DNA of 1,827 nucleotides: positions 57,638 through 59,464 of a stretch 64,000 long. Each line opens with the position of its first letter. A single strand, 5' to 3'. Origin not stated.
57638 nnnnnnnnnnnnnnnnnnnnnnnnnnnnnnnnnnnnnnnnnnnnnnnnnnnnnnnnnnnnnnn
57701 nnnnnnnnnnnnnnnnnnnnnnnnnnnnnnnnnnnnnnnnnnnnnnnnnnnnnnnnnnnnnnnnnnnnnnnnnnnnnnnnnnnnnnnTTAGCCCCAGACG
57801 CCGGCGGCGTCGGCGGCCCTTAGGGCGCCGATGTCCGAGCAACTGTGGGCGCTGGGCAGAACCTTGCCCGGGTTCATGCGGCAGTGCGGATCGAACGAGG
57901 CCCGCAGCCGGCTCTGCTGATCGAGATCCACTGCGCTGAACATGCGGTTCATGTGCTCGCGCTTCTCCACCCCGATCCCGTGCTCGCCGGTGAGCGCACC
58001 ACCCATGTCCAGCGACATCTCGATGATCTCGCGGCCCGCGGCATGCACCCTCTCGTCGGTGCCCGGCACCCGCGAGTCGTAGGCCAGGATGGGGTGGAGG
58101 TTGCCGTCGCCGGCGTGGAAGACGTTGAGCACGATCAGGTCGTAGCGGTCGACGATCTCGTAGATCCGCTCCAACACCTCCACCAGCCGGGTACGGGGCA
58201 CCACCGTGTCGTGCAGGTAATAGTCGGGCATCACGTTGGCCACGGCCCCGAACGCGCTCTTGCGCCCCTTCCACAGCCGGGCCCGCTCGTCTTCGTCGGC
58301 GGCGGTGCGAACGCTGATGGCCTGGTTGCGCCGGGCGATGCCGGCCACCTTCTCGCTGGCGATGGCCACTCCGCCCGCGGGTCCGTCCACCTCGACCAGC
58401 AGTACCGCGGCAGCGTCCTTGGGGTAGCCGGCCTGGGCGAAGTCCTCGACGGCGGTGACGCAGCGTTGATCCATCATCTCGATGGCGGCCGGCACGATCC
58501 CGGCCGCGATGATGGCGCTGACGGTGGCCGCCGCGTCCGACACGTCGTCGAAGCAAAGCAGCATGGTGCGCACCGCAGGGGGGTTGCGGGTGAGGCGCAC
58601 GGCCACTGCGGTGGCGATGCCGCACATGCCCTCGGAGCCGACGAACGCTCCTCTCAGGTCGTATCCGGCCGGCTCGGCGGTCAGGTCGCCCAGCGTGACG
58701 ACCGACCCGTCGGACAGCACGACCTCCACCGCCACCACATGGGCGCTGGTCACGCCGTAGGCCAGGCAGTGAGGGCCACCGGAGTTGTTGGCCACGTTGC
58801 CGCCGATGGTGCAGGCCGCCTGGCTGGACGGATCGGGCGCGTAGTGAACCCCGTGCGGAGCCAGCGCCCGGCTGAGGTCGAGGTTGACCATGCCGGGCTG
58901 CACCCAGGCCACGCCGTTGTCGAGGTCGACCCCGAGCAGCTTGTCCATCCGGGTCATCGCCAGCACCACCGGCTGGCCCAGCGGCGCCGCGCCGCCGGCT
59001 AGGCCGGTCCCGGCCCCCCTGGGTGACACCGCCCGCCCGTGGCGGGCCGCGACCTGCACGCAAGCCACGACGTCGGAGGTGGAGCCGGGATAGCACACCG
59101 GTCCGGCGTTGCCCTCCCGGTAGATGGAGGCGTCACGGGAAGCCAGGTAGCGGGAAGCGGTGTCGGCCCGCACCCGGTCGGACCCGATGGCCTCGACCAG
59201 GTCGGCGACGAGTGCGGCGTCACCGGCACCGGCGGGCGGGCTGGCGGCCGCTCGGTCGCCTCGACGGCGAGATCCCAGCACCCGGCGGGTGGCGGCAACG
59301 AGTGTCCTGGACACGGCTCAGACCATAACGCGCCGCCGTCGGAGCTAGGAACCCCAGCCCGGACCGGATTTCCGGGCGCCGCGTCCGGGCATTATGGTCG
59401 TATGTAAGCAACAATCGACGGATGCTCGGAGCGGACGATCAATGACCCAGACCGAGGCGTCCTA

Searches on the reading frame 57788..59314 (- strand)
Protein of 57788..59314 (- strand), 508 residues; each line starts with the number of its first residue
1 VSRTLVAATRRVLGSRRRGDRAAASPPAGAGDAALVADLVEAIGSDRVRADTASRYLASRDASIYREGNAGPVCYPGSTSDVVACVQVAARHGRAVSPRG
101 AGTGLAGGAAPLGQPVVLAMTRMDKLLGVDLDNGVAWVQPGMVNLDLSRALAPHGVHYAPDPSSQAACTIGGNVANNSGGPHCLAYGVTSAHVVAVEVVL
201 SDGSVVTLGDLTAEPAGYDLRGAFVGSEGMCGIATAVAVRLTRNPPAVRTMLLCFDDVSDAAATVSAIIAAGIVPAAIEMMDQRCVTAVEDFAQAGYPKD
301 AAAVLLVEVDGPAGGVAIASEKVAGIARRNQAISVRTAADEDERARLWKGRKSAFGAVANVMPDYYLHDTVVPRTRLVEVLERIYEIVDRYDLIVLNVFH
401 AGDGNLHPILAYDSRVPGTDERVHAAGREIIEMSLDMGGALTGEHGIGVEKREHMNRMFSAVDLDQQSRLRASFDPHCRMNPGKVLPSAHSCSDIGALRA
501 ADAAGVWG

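Call 13: search_protein_families(library=pfam, proteins=[window:57788-59314:-], max_evalue=0.001)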
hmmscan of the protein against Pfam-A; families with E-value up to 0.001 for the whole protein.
window:57788-59314:- (508 aa): 2 families
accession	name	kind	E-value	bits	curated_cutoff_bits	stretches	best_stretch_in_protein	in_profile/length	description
PF02913.24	FAD-oxidase_C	-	4.5e-65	220.2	21.2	1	245-485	2-248/248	FAD linked oxidases, C-terminal domain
PF01565.28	FAD_binding_4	-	4.2e-36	124.1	26.4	1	73-209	4-139/139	FAD binding domain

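Call 51: find_encoding_contigs(protein=window:57788-59314:-, flank=2500, max_places=6)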
Protein window:57788-59314:- (508 aa): no gene with exactly this product is on record in the collection.
